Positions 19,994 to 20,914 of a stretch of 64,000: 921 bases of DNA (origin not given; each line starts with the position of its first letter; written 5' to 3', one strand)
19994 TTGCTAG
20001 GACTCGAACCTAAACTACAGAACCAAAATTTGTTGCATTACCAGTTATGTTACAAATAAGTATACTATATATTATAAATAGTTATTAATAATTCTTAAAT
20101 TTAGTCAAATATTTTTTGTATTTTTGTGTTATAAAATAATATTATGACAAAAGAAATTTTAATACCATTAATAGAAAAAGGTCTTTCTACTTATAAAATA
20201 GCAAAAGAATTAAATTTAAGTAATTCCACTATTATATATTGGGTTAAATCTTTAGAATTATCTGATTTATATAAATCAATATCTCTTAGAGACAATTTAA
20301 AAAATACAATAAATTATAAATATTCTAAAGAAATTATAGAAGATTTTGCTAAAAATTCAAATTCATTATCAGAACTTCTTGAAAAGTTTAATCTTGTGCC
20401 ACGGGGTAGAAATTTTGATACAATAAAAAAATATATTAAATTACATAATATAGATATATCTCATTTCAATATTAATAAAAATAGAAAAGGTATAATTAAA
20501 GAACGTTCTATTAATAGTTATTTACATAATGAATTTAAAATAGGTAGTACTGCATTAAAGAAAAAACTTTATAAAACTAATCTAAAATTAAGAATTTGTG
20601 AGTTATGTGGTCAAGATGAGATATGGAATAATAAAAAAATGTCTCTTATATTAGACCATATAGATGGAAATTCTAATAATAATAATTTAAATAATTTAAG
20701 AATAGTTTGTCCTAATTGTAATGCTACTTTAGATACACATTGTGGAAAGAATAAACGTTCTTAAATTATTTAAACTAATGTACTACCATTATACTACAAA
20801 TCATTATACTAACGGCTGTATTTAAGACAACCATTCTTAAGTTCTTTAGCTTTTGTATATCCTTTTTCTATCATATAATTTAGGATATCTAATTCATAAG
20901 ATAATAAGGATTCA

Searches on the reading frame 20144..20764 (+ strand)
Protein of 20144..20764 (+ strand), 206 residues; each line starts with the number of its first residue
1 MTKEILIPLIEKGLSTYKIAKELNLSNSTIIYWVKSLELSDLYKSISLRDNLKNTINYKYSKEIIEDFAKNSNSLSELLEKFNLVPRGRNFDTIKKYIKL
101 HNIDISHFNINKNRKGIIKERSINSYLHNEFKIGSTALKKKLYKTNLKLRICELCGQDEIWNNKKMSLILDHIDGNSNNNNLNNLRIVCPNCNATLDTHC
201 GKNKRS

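Call 9: search_protein_families(library=pfam, proteins=[window:20144-20764:+], max_evalue=0.1)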
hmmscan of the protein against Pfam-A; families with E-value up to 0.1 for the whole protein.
window:20144-20764:+ (206 aa): 14 families
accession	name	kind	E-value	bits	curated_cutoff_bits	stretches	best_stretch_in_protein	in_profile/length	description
PF01844.29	HNH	-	9.1e-05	23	21.4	1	152-194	1-42/47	HNH endonuclease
PF00196.25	GerE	-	0.0005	20.1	23.5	1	9-36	13-40/57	Bacterial regulatory proteins, luxR family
PF14493.12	HTH_40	-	0.0031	18.2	27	1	4-82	3-76/89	Helix-turn-helix domain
PF13384.12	HTH_23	-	0.0041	17.3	24.6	1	8-36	12-40/50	Homeodomain-like domain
PF13936.12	HTH_38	-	0.0049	17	27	1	9-32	16-39/44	Helix-turn-helix domain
PF13392.12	HNH_3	-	0.0065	16.5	24.8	1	168-188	19-39/46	HNH endonuclease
PF20576.3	HEWD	-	0.012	15.8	27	1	149-177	10-38/61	HEWD domain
PF02637.23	GatB_Yqey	-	0.018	15.3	27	1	20-87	25-88/148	GatB domain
PF02796.21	HTH_7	-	0.026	15.1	23.8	1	7-30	15-38/45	Helix-turn-helix domain of resolvase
PF01047.28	MarR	-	0.034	14.5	24.6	1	13-38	17-42/59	MarR family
PF13730.12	HTH_36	-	0.038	14.2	25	0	18-38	30-50/55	Helix-turn-helix domain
PF08279.18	HTH_11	-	0.045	14.1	25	1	7-38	7-40/55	HTH domain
PF01527.26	HTH_Tnp_1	-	0.049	14.3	24.1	0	9-38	18-48/75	Transposase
PF13551.12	HTH_29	-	0.071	13.7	28.1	0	9-41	7-40/64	Winged helix-turn helix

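Call 10: search_protein_families(library=phrogs, proteins=[window:20144-20764:+], max_evalue=0.01)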
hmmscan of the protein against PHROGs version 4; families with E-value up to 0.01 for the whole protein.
window:20144-20764:+ (206 aa): 14 families
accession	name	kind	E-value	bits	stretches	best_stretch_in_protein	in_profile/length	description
phrog_10822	-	DNA, RNA and nucleotide metabolism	8e-34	118.4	1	57-205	5-156/245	HNH endonuclease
phrog_14736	-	DNA, RNA and nucleotide metabolism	1.2e-18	68.5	1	120-203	3-85/202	HNH endonuclease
phrog_8446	-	DNA, RNA and nucleotide metabolism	2.8e-07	31.4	1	10-199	25-198/211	HNH endonuclease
phrog_1271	-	DNA, RNA and nucleotide metabolism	6.3e-07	30.1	1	150-205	267-324/361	HNH endonuclease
phrog_144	-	DNA, RNA and nucleotide metabolism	0.0003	21.5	1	135-197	68-133/175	HNH endonuclease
phrog_4578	-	DNA, RNA and nucleotide metabolism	0.00047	21.1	1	166-194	28-56/130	HNH endonuclease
phrog_1571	-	DNA, RNA and nucleotide metabolism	0.00055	20.8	1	150-203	47-100/128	HNH endonuclease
phrog_7545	-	DNA, RNA and nucleotide metabolism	0.0006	21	1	10-190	15-126/160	HNH endonuclease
phrog_25862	-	DNA, RNA and nucleotide metabolism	0.001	20.5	1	129-194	69-133/149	HNH endonuclease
phrog_59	-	DNA, RNA and nucleotide metabolism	0.0015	19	0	11-132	291-410/423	HNH endonuclease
phrog_4160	-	unknown function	0.0018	19.2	1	149-198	70-121/178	-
phrog_333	-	DNA, RNA and nucleotide metabolism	0.003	18.7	1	151-193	35-75/138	HNH endonuclease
phrog_338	-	DNA, RNA and nucleotide metabolism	0.0056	17.1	1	135-195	190-258/340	HNH endonuclease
phrog_16726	-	DNA, RNA and nucleotide metabolism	0.0072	17.1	1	151-194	95-138/308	HNH endonuclease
